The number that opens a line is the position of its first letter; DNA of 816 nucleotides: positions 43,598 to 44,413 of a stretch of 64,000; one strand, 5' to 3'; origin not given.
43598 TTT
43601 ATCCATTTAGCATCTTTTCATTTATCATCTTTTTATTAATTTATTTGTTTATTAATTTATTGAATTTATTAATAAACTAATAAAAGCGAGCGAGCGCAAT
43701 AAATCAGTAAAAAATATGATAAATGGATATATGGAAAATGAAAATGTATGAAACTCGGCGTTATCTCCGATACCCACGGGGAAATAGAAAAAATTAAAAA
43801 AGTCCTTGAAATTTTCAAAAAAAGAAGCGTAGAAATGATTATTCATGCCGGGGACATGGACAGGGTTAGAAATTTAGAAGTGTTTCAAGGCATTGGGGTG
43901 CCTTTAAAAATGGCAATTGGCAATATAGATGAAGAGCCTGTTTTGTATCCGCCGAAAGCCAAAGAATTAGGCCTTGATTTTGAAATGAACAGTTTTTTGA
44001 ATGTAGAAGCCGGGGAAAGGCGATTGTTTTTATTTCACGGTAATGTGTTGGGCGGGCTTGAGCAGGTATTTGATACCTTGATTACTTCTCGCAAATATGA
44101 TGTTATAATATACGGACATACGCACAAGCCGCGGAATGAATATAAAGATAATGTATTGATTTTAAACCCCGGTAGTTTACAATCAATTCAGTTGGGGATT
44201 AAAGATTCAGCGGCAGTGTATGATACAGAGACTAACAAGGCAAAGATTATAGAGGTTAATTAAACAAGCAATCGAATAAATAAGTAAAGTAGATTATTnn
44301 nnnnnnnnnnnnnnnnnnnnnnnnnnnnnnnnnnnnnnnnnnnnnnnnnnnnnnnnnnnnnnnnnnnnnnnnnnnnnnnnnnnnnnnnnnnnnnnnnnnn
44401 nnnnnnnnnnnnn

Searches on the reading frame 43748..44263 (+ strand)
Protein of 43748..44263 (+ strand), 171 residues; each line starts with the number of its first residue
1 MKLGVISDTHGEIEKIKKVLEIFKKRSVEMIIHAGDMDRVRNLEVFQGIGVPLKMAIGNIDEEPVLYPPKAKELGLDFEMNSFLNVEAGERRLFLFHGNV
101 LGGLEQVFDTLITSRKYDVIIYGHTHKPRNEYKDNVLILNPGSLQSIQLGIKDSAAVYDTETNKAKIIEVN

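Call 3: search_protein_families(library=pfam, proteins=[window:43748-44263:+], max_evalue=0.01)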
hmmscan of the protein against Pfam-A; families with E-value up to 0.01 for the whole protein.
window:43748-44263:+ (171 aa): 3 families
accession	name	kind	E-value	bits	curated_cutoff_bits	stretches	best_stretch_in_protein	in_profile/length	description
PF12850.12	Metallophos_2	-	6.8e-32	111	27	1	1-162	1-153/154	Calcineurin-like phosphoesterase superfamily domain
PF00149.33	Metallophos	-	2e-11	45.1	21.5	1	1-128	1-191/191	Calcineurin-like phosphoesterase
PF14582.11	Metallophos_3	-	2.1e-06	27.7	28.2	1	105-146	199-241/259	Metallophosphoesterase, calcineurin superfamily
